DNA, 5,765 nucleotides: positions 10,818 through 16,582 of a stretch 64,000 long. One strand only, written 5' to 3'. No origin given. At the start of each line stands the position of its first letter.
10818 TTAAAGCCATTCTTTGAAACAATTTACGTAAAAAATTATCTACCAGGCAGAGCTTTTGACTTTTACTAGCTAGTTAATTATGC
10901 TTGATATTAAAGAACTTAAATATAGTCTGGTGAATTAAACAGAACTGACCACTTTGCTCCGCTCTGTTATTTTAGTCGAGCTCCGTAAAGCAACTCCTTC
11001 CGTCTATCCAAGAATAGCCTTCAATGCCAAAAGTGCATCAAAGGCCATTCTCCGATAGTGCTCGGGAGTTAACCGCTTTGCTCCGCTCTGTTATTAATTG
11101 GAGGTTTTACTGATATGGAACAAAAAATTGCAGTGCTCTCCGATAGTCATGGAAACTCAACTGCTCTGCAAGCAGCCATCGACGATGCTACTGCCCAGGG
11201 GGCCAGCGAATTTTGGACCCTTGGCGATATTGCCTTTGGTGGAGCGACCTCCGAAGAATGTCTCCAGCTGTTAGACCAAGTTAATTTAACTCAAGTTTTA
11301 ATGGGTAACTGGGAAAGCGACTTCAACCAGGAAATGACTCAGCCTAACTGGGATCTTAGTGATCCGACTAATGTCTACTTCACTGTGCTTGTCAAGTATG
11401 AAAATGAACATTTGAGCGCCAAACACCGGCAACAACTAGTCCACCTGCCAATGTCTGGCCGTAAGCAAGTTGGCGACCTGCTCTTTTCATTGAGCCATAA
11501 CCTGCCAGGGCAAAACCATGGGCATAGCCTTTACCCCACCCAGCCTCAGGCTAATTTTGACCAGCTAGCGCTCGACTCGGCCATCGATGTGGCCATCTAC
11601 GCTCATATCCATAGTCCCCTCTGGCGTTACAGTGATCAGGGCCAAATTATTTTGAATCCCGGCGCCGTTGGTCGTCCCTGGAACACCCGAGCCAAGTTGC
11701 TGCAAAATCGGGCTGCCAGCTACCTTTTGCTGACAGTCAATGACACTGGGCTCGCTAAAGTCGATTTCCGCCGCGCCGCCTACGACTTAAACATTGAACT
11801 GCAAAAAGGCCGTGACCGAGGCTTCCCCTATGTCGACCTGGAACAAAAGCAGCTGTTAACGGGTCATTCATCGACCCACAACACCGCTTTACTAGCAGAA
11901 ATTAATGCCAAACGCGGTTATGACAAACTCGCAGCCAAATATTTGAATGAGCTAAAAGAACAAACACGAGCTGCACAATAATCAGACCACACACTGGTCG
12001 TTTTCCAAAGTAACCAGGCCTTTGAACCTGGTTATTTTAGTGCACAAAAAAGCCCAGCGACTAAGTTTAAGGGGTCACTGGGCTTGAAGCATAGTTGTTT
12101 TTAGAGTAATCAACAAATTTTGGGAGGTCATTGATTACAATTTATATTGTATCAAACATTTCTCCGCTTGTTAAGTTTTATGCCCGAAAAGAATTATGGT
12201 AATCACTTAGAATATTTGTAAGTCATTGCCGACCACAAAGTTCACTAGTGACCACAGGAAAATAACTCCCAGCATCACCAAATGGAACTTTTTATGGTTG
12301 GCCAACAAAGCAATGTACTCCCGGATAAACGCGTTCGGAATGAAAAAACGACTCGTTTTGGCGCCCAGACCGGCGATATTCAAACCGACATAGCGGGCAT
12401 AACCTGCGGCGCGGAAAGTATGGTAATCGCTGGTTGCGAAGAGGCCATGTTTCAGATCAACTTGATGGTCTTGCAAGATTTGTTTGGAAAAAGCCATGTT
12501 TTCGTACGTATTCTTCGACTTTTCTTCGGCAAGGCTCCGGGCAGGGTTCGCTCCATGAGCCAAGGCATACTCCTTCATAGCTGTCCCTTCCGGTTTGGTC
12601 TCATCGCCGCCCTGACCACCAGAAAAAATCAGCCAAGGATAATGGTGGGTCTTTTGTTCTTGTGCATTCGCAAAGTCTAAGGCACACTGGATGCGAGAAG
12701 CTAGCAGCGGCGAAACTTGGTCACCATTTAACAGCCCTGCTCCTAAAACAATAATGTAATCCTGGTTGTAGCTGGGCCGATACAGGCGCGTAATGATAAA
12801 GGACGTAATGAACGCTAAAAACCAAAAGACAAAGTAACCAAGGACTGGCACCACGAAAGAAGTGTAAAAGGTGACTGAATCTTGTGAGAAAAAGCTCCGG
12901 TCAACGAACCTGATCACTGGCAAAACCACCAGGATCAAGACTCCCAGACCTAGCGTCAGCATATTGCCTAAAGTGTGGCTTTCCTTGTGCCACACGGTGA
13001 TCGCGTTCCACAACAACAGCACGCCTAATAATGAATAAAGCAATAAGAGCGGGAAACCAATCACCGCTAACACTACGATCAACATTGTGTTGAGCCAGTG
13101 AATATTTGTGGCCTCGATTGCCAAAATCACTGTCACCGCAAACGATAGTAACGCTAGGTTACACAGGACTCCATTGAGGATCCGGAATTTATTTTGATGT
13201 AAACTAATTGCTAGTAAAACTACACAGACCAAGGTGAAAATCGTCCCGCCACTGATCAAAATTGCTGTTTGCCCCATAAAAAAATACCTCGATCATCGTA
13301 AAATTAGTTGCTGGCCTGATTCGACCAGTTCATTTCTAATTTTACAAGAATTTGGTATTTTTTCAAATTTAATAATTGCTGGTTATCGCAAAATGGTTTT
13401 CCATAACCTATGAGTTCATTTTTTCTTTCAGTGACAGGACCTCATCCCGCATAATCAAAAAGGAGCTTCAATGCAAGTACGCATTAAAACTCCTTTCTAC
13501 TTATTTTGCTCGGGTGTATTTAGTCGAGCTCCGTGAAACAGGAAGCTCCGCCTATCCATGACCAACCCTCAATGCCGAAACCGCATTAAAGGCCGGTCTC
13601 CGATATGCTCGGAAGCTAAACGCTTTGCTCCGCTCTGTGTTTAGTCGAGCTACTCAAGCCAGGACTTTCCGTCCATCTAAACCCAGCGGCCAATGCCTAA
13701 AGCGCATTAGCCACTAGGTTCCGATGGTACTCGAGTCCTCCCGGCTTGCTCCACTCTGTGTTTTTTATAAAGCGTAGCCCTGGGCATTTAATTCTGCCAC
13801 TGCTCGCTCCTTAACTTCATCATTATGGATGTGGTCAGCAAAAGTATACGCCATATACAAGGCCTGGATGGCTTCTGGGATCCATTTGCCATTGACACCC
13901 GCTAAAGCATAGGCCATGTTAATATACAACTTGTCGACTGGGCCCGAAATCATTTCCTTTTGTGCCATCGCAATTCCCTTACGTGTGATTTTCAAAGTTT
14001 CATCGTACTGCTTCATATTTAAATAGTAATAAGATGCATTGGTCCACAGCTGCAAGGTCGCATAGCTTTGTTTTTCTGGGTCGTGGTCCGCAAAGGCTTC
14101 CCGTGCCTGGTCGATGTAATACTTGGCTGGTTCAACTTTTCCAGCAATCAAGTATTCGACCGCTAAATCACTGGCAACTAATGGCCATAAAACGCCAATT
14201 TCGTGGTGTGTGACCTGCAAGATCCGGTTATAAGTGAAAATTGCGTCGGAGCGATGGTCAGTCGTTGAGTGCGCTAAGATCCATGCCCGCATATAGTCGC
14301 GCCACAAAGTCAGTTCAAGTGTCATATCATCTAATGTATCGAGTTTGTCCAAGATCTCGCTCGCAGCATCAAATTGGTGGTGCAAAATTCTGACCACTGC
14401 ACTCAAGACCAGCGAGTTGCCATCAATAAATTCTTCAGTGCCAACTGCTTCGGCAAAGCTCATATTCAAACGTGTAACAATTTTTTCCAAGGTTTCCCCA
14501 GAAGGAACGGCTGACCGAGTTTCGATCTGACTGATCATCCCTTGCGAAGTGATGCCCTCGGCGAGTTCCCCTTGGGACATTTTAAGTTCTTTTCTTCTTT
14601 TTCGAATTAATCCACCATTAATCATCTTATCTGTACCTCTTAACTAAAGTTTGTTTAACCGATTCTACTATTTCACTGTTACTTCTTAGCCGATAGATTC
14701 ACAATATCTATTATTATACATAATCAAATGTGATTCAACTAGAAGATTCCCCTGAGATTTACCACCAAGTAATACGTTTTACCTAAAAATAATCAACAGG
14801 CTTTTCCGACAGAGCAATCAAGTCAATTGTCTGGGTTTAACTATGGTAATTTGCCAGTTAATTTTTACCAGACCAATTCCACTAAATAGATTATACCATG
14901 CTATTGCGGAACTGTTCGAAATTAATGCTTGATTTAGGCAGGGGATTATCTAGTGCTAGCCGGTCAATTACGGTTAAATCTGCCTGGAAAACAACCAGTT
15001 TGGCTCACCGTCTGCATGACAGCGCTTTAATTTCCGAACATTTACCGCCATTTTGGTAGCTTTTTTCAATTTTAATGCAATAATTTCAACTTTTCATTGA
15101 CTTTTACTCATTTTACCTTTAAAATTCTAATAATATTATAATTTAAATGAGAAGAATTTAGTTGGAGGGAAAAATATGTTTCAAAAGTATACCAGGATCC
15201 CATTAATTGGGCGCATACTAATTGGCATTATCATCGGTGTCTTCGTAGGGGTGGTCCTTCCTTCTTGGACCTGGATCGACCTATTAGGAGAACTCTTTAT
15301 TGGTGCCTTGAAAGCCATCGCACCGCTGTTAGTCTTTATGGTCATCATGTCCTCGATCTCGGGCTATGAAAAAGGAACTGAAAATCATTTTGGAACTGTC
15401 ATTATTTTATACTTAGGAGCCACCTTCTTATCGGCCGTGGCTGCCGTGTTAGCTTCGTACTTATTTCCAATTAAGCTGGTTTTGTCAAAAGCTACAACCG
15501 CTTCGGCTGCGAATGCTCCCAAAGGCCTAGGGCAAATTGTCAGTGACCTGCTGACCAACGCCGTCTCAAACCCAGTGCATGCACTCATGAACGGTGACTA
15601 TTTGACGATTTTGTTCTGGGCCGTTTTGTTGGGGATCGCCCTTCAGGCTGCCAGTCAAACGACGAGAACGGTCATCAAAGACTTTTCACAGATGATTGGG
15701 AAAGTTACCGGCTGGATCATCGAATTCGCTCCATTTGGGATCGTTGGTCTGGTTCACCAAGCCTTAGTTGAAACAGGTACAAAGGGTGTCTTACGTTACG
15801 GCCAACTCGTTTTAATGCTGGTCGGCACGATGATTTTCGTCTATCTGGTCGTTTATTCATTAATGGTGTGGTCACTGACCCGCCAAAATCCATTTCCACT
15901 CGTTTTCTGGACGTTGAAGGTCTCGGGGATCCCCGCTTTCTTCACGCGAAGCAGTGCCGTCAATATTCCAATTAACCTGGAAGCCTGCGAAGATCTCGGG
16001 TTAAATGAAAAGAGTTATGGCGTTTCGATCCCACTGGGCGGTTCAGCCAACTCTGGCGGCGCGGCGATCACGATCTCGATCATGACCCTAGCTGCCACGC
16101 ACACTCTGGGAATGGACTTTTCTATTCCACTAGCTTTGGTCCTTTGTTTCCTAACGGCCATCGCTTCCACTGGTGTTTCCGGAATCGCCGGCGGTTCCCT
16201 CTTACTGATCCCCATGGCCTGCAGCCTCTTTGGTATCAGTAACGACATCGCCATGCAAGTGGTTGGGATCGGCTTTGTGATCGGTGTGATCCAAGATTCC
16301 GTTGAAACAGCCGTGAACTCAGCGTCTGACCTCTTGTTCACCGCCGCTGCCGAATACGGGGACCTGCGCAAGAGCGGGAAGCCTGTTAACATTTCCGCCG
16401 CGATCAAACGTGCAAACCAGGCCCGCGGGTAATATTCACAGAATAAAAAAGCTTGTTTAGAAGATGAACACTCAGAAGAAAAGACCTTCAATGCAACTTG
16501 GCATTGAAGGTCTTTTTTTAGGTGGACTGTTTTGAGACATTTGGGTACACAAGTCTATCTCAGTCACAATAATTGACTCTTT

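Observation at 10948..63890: Very dense family of about 125-bp structured repeats (family A): at least 15 copies at 9 loci in 64 kb, singly and in 2-3 copy tandem runs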

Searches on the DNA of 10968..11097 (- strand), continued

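Call 89: search_with_rna_model(model_id=R2, sources=[L080, L081, L016, L020, L021], max_evalue=10, filters=off)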
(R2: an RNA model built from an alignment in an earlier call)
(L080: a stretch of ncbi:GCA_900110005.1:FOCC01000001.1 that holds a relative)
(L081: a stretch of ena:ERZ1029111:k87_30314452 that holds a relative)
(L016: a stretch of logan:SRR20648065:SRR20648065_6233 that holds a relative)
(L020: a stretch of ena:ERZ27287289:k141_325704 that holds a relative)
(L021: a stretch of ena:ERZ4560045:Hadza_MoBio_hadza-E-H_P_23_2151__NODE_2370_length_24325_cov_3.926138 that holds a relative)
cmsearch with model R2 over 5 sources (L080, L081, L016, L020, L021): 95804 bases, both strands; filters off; matches with E-value up to 10: 33.
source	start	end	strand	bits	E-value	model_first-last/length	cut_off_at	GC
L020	4564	4606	+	18.6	0.021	39-81/118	no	0.47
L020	4564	4606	-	16.1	0.11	39-81/118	no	0.47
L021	4564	4606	+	15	0.21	39-81/118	no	0.47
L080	2661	2691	-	14.8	0.23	45-75/118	no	0.29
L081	598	628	-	14.8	0.23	45-75/118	no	0.29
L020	12441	12491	-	13.2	0.65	35-85/118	no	0.31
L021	12441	12491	-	13.2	0.65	35-85/118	no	0.31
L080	13695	13795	-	12.5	1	1-118/118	no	0.29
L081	11631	11731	-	12.5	1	1-118/118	no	0.29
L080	6458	6518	+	11.8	1.7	1-118/118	no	0.43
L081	4394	4454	+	11.8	1.7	1-118/118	no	0.43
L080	1015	1117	+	11.5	2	1-118/118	no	0.38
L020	9487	9528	+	11.5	2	1-118/118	no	0.4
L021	9487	9528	+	11.5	2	1-118/118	no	0.4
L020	20660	20773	+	11.4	2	1-118/118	no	0.32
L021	20660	20773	+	11.4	2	1-118/118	no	0.32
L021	4564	4606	-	11.3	2.2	39-81/118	no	0.47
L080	17362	17453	-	11.3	2.3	1-118/118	no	0.37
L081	15298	15389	-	11.3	2.3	1-118/118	no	0.37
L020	15806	15905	+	11.2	2.3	1-118/118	no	0.45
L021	15806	15905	+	11.2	2.3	1-118/118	no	0.45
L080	2661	2691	+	11.2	2.4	45-75/118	no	0.29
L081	598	628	+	11.2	2.4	45-75/118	no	0.29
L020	7304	7385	+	10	5.1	1-118/118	no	0.39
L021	7304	7385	+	10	5.1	1-118/118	no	0.39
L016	3217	3270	-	10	5.2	1-118/118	no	0.48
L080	4682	4745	-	9.5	6.8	29-93/118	no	0.25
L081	2619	2682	-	9.5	6.8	29-93/118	no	0.25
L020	17689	17798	-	9.3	8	1-118/118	no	0.37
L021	17689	17798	-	9.3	8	1-118/118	no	0.37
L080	14159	14185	+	9.2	8.3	1-118/118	no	0.63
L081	12095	12121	+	9.2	8.3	1-118/118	no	0.63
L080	1206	1247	+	9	9.6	30-90/118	no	0.36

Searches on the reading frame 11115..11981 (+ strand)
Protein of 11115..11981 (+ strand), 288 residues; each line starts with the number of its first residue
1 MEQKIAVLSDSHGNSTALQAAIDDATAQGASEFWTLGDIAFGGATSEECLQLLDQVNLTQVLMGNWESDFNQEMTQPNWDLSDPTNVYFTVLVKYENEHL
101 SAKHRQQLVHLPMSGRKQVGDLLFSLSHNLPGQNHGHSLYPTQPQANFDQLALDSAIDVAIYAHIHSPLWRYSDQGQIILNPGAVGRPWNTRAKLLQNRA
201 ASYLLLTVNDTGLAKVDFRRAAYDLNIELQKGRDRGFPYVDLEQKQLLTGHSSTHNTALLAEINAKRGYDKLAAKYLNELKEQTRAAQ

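Call 23: search_protein_families(library=ncbifam, proteins=[window:11115-11981:+])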
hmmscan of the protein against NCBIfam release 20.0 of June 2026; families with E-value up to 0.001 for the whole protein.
window:11115-11981:+ (288 aa): 2 families
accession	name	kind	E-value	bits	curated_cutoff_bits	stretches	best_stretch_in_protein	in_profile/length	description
TIGR00040.1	yfcE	subfamily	2.4e-09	37.5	56.25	1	4-206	2-148/158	YfcE family phosphodiesterase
NF006988.0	PRK09453.1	equivalog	1.1e-06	28.7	117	0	4-44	2-42/183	phosphodiesterase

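Call 53: find_encoding_contigs(protein=window:11115-11981:+, flank=3000, max_places=8)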
Protein window:11115-11981:+ (288 aa): no gene with exactly this product is on record in the collection.

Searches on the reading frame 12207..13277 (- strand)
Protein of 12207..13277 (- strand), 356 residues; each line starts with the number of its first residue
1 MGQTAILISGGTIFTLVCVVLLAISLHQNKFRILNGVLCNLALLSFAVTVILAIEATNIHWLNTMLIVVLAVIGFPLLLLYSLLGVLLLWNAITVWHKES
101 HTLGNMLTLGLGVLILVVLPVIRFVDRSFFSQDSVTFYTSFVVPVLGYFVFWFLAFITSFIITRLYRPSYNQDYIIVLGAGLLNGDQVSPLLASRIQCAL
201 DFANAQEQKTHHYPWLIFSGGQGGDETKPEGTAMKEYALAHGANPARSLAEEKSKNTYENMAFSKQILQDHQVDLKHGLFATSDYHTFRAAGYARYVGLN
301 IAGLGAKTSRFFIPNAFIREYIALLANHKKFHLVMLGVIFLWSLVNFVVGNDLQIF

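Call 23: search_protein_families(library=ncbifam, proteins=[window:12207-13277:-])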
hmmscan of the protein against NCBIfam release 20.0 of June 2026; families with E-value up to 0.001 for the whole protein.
window:12207-13277:- (356 aa): 1 family
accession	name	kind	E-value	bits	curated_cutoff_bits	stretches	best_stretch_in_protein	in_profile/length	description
NF007794.0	PRK10494.1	equivalog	0.00025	20.6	205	0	169-300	76-203/259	envelope biogenesis factor ElyC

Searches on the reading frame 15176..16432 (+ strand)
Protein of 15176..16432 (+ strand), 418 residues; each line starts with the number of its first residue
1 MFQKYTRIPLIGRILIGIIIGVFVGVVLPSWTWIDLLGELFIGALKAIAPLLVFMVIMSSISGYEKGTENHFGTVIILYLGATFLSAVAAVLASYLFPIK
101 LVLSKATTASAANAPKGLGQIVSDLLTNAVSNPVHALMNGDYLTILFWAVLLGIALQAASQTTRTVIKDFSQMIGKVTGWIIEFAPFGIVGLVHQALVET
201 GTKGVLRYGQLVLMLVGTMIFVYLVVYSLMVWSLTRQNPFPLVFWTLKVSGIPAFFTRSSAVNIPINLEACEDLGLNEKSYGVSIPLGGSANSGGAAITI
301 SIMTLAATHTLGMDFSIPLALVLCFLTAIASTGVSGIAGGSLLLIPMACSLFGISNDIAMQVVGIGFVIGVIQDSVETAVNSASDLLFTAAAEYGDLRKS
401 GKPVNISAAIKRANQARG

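Call 24: search_protein_families(library=ncbifam, proteins=[window:15176-16432:+])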
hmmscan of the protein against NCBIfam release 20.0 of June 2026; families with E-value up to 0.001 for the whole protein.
window:15176-16432:+ (418 aa): 4 families
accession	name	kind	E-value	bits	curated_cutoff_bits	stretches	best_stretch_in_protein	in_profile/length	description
NF010151.0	PRK13628.1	equivalog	6.3e-165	549.1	308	1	1-399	7-404/407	serine/threonine transporter SstT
NF009587.0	PRK13027.1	subfamily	9.5e-24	84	570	1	9-371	8-376/442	C4-dicarboxylate transporter DctA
NF002461.0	PRK01663.1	subfamily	2e-22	79.8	513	1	10-371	9-375/428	C4-dicarboxylate transporter DctA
NF008440.0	PRK11283.1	equivalog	3e-18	65.8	638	1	5-383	3-399/437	glutamate/aspartate:proton symporter GltP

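Call 61: find_encoding_contigs(protein=window:15176-16432:+, flank=10000, max_places=5)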
Protein window:15176-16432:+ (418 aa): 7 contigs read that carry it; 4 places shown.
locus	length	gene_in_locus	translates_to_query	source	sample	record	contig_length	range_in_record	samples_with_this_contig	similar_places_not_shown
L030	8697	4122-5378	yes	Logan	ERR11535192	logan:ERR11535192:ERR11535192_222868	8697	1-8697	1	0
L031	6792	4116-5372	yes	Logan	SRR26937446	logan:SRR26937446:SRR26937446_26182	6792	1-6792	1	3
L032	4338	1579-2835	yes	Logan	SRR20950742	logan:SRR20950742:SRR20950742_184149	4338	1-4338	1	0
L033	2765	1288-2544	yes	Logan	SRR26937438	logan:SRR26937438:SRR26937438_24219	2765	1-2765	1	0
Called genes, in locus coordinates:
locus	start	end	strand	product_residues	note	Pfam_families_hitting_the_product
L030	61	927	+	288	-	PF00149:Metallophos, PF12850:Metallophos_2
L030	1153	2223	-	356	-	PF02698:DUF218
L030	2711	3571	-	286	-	PF01381:HTH_3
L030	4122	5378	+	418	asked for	PF00375:SDF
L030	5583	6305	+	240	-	PF01209:Ubie_methyltran, PF13489:Methyltransf_23, PF01135:PCMT (weak), PF05175:MTS, PF13847:Methyltransf_31, PF08241:Methyltransf_11, PF08242:Methyltransf_12, PF13649:Methyltransf_25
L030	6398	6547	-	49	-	-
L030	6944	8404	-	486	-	PF17767:NAPRTase_N, PF02749:QRPTase_N (weak), PF04095:NAPRTase, PF17956:NAPRTase_C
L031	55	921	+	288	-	PF00149:Metallophos, PF12850:Metallophos_2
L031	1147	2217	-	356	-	PF02698:DUF218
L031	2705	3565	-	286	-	PF01381:HTH_3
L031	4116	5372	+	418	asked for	PF00375:SDF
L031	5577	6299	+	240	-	PF01209:Ubie_methyltran, PF13489:Methyltransf_23, PF01135:PCMT (weak), PF05175:MTS, PF13847:Methyltransf_31, PF08241:Methyltransf_11, PF08242:Methyltransf_12, PF13649:Methyltransf_25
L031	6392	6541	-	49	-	-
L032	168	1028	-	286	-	PF01381:HTH_3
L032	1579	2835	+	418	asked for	PF00375:SDF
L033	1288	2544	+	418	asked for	PF00375:SDF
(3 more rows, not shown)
